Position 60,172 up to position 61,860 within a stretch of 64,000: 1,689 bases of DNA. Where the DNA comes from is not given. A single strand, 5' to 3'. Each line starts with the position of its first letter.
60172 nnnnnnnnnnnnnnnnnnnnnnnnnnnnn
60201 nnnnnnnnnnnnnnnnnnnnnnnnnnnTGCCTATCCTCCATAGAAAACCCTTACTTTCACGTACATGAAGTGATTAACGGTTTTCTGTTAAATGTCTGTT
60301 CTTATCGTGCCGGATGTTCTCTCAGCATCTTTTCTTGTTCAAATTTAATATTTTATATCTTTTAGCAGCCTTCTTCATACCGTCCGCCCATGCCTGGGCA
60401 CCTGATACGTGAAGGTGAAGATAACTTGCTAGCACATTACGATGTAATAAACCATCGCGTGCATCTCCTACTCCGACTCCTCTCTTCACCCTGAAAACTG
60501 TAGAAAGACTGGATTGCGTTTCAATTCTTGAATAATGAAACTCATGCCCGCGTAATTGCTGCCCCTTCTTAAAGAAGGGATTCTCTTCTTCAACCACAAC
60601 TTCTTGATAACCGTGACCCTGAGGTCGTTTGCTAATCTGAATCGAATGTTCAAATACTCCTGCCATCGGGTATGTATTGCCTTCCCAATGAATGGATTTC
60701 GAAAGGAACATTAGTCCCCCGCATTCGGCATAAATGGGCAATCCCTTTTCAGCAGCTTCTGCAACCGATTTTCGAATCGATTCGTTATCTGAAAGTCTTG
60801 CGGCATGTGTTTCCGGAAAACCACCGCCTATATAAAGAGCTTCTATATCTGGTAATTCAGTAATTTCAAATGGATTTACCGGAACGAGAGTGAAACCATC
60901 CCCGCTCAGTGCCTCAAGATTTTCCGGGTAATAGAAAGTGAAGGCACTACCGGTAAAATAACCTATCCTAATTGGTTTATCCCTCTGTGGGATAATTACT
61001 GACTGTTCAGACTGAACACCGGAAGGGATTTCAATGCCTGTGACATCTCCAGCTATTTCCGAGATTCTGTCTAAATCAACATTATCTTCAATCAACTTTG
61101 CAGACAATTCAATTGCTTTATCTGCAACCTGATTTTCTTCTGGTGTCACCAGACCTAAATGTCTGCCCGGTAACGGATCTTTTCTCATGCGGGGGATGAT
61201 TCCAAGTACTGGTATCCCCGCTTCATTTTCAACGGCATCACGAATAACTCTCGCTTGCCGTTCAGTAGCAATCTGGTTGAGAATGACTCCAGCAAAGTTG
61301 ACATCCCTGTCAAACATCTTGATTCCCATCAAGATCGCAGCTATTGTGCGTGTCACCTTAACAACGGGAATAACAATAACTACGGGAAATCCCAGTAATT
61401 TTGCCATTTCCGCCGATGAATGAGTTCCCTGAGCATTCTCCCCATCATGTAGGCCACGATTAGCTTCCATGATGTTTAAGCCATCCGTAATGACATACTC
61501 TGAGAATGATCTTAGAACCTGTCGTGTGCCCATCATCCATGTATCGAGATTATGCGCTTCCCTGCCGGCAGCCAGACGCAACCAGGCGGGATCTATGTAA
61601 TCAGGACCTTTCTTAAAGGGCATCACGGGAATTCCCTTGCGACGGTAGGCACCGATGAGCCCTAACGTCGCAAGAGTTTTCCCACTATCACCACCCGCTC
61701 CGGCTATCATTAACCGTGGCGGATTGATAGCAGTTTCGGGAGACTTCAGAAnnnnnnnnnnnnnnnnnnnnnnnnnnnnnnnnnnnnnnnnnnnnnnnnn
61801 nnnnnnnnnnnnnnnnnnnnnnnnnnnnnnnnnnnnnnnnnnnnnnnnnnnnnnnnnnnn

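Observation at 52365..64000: Complete Dsr locus that combines reductive-type markers (dsrD, dsrT) with dsrL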

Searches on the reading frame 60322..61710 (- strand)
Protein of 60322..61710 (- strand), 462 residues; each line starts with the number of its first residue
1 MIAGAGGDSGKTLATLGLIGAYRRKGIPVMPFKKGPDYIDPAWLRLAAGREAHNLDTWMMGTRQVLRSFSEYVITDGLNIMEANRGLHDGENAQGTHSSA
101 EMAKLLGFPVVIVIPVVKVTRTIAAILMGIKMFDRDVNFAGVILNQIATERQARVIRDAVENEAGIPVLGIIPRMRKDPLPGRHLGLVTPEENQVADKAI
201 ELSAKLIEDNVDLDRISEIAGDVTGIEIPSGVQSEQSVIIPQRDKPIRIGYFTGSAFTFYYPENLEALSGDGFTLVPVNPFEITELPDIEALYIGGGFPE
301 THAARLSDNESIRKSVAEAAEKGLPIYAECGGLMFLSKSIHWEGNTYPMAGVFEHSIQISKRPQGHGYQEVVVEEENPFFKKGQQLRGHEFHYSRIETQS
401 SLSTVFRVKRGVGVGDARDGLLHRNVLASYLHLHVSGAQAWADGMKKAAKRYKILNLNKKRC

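Call 7: search_protein_families(library=ncbifam, proteins=[window:60322-61710:-], max_evalue=0.001)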
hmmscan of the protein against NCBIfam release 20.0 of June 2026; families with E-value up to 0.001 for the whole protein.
window:60322-61710:- (462 aa): 10 families
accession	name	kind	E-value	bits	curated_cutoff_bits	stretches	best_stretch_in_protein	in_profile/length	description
NF002204.1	PRK01077.1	equivalog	7.5e-127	423.7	254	1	1-435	5-420/420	cobyrinic acid a,c-diamide synthase CobB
TIGR00379.1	cobB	subfamily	3.4e-126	421.8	261.4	1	1-449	3-447/449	cobyrinic/hydrogenobyrinic acid a,c-diamide synthase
NF033195.1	F430_CfbB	exception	7.3e-118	394.2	560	1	1-443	3-447/451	Ni-sirohydrochlorin a,c-diamide synthase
NF053748.1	bifunc_CobBC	exception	6.9e-102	342.2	950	1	1-453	5-447/797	bifunctional hydrogenobyrinic acid a,c-diamide synthase/histidinol phosphate aminotransferase CobBC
NF010471.0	PRK13896.1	equivalog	9.2e-76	255.6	693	1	2-436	6-422/433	cobyrinic acid a,c-diamide synthase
NF001989.1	PRK00784.1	equivalog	7.8e-09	34.7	273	1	287-450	285-439/480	cobyric acid synthase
NF052463.1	L2IsogltmlsynGatDStaph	equivalog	5.5e-08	32.9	450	1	278-437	40-192/237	lipid II isoglutaminyl synthase subunit GatD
NF004921.0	PRK06278.1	equivalog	1.6e-07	30.6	354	1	1-217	243-455/482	cobyrinic acid a,c-diamide synthase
TIGR00313.1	cobQ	equivalog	1.1e-06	27.8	309.9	0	123-241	169-291/477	cobyric acid synthase CobQ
TIGR03800.1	PLP_synth_Pdx2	equivalog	0.00044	20.2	105.55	1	283-341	31-88/184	pyridoxal 5'-phosphate synthase glutaminase subunit PdxT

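Call 8: search_protein_families(library=pfam, proteins=[window:60322-61710:-], max_evalue=0.001)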
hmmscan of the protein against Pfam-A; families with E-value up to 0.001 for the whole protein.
window:60322-61710:- (462 aa): 3 families
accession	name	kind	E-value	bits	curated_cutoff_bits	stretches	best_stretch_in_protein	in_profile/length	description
PF07685.20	GATase_3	-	1.2e-37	129.9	27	1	248-437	1-193/196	CobB/CobQ-like glutamine amidotransferase domain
PF01656.29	CbiA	-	6.8e-14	52.3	25.4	1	1-177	2-114/125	CobQ/CobB/MinD/ParA nucleotide binding domain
PF13500.12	AAA_26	-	1.5e-12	48.2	27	1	96-175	117-191/198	AAA domain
